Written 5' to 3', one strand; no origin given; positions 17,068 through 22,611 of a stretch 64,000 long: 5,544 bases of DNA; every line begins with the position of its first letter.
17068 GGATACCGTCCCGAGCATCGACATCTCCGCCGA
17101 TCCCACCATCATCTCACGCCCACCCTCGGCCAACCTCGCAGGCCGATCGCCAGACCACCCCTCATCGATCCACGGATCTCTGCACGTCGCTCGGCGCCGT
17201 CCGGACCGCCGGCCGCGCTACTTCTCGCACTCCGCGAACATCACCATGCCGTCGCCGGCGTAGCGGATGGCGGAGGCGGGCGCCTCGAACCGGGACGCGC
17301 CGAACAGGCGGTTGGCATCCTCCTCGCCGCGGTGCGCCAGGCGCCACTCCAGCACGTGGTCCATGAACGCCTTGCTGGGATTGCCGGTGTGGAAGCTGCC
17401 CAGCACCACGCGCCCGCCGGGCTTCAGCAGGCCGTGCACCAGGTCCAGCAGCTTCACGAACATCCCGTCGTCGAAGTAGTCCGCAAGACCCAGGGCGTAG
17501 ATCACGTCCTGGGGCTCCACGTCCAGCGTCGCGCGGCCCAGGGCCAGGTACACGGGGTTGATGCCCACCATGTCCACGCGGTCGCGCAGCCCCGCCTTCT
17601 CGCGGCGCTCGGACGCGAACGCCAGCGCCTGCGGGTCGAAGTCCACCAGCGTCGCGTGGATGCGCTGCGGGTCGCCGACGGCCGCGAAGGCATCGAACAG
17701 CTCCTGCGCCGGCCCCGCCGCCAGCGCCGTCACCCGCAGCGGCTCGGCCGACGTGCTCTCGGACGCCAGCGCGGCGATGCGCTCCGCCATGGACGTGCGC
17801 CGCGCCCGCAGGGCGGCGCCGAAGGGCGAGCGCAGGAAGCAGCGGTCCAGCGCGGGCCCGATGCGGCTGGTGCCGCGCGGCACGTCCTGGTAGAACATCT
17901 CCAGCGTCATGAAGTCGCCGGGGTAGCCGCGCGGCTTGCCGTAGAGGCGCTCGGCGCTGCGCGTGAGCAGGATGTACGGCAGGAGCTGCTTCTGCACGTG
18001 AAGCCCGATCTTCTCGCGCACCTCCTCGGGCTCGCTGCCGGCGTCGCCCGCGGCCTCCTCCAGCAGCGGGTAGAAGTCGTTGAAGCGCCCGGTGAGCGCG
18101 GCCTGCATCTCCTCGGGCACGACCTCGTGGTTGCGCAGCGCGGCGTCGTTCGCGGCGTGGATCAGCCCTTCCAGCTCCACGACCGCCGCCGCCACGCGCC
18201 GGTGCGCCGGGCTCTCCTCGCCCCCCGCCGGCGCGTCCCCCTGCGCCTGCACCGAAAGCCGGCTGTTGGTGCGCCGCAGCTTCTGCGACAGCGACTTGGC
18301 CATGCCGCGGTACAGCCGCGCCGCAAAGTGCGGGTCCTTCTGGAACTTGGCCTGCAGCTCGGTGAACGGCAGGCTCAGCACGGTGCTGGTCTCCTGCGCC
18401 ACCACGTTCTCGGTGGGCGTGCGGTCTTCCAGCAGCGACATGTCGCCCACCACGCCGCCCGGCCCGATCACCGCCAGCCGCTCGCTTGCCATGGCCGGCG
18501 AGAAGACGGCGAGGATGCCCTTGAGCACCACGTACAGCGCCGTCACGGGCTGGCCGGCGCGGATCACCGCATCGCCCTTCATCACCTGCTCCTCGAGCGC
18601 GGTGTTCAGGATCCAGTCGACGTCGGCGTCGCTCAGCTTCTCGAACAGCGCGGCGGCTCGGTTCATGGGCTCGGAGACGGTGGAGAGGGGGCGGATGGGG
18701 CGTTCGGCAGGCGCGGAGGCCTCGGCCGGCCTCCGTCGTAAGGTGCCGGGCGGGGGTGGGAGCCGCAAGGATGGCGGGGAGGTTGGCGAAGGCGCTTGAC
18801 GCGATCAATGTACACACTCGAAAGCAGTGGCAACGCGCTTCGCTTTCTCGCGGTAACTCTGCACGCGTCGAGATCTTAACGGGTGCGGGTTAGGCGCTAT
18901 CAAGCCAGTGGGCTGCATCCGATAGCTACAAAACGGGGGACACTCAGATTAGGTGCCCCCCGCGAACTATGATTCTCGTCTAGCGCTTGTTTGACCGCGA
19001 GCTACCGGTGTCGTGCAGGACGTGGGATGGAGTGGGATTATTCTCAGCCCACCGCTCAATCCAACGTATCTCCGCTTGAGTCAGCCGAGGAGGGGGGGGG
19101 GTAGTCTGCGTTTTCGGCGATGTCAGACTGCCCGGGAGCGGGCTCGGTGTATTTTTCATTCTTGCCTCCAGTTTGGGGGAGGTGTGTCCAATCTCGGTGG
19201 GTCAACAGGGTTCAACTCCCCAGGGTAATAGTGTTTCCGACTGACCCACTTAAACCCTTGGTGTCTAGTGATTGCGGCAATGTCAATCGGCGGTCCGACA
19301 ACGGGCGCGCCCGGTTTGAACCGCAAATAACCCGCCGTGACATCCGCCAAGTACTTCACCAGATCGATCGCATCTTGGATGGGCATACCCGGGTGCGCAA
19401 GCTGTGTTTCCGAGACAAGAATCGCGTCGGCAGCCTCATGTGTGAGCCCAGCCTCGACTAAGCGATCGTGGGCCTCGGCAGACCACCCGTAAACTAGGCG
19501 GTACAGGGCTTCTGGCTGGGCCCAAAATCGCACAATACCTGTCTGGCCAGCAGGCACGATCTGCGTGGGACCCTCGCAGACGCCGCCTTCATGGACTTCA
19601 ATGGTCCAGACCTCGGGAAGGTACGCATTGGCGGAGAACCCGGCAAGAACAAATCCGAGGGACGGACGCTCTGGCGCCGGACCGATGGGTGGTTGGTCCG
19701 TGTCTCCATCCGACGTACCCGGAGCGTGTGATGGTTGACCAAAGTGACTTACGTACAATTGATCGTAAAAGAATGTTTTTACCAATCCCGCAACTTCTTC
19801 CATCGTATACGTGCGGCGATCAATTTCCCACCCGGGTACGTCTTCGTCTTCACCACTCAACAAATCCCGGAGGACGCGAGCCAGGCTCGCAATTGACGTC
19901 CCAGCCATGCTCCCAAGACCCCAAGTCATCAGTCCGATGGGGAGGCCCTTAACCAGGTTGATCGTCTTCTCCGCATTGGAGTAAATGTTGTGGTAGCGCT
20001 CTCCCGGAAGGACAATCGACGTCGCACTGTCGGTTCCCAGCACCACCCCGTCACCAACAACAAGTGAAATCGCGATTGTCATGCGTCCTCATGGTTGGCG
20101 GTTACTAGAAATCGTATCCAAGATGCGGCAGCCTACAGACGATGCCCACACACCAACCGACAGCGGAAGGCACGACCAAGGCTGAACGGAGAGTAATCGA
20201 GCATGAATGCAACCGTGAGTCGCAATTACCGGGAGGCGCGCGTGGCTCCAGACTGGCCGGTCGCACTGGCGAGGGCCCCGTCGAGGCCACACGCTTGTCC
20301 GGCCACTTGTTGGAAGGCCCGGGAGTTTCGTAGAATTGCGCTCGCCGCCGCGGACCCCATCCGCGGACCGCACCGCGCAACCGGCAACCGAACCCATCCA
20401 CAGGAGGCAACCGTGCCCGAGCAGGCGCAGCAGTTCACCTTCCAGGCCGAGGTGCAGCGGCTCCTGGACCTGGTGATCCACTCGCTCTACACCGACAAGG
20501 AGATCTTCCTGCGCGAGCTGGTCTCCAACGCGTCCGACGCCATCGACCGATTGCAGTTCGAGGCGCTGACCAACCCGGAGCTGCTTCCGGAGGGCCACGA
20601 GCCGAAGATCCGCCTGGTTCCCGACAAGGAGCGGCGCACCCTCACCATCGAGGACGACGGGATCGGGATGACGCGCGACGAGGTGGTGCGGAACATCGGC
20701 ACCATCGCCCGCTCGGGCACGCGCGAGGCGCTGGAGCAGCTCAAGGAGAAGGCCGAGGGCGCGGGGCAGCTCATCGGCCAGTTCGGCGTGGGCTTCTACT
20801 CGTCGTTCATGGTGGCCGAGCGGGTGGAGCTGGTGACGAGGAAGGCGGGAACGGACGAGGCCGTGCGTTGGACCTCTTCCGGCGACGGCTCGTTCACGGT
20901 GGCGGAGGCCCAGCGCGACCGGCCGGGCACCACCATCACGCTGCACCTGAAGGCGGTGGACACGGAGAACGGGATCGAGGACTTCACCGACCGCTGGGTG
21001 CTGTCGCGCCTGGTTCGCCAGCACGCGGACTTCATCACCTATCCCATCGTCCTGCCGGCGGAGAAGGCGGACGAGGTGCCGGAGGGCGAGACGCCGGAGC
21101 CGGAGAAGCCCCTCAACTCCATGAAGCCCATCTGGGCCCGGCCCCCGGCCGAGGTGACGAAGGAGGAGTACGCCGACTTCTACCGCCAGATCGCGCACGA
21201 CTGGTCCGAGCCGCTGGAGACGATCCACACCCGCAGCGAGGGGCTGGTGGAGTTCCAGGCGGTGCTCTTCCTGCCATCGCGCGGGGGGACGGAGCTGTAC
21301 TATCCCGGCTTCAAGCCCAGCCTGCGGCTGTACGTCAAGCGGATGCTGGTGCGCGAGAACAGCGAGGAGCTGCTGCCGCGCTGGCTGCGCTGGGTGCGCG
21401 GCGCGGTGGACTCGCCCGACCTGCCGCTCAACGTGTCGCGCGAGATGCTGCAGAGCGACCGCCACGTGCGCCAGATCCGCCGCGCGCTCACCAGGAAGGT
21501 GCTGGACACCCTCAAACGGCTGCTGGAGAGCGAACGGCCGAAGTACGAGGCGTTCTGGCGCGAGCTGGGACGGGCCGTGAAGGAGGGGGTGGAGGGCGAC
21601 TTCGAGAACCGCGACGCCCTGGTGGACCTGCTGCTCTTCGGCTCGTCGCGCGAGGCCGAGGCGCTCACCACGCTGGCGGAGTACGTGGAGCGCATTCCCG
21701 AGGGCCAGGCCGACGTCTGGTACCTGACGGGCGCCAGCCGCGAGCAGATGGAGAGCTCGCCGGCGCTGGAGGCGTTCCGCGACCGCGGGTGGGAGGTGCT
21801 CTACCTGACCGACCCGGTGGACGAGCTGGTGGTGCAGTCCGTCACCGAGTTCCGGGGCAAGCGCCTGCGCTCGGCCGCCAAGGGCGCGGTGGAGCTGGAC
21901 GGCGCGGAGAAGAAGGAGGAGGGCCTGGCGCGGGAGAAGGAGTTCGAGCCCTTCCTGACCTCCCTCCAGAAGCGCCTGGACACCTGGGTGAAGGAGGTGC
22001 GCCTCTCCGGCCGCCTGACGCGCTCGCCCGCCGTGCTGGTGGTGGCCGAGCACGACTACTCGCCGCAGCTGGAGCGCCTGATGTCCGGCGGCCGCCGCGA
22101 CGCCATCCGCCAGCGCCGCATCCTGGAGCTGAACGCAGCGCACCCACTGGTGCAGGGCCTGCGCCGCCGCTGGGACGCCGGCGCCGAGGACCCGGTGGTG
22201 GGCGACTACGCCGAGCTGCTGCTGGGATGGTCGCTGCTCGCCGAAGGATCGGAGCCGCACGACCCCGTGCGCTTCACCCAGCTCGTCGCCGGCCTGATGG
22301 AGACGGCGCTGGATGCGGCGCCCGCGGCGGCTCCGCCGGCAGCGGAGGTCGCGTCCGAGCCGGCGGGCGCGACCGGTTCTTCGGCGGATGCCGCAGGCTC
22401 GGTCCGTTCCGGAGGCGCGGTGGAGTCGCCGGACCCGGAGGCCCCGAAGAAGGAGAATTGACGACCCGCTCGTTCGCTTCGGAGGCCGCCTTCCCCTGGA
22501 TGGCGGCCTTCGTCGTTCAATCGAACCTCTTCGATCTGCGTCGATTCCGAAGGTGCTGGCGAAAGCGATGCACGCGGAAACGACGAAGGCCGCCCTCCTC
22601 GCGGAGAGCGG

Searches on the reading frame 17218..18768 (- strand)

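Call 64: search_protein_families(library=pfam, proteins=[window:17218-18768:-], max_evalue=0.001)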
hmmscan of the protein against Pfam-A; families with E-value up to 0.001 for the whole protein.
window:17218-18768:- (516 aa): 4 families
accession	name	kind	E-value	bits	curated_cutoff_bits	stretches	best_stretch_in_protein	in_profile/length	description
PF00027.35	cNMP_binding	-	1.9e-15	57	27.5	1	60-144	2-88/89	Cyclic nucleotide-binding domain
PF12147.14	Methyltransf_20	-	2.3e-06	27.5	21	1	287-438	77-226/309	Putative methyltransferase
PF08242.18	Methyltransf_12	-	1.6e-05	26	30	1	354-454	8-98/98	Methyltransferase domain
PF13649.12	Methyltransf_25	-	0.00089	20.3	27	0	361-452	16-97/97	Methyltransferase domain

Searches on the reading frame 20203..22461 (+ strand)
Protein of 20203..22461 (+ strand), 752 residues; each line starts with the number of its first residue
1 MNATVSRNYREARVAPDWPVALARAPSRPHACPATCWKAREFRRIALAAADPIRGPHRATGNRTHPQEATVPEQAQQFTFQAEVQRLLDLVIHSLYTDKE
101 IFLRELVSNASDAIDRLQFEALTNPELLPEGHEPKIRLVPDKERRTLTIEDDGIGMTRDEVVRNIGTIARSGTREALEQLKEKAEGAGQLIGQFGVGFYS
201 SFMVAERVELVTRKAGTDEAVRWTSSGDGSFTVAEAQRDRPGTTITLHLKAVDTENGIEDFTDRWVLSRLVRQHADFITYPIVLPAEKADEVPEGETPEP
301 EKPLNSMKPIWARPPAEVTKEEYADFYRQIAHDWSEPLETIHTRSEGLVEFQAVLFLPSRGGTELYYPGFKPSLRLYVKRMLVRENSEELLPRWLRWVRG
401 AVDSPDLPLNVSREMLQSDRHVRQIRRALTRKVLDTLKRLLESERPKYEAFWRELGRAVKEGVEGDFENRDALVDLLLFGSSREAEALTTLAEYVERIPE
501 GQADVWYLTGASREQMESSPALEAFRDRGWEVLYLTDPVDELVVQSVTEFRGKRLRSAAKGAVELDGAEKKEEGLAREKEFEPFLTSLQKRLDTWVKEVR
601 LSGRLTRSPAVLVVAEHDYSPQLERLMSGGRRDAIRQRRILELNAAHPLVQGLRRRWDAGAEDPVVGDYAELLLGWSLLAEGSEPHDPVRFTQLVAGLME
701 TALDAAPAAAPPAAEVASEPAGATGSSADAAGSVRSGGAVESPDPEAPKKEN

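Call 64: search_protein_families(library=pfam, proteins=[window:20203-22461:+], max_evalue=0.001)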
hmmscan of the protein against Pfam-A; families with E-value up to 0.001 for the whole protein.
window:20203-22461:+ (752 aa): 3 families
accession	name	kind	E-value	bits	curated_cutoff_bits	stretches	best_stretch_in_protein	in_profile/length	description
PF00183.23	HSP90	-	4.4e-124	415.7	24.4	1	301-714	79-501/518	Hsp90 protein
PF13589.12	HATPase_c_3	-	3.5e-09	37.2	25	1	105-224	9-104/137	Histidine kinase-, DNA gyrase B-, and HSP90-like ATPase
PF02518.31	HATPase_c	-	2.7e-06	28.2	26.4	1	101-251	4-109/111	Histidine kinase-, DNA gyrase B-, and HSP90-like ATPase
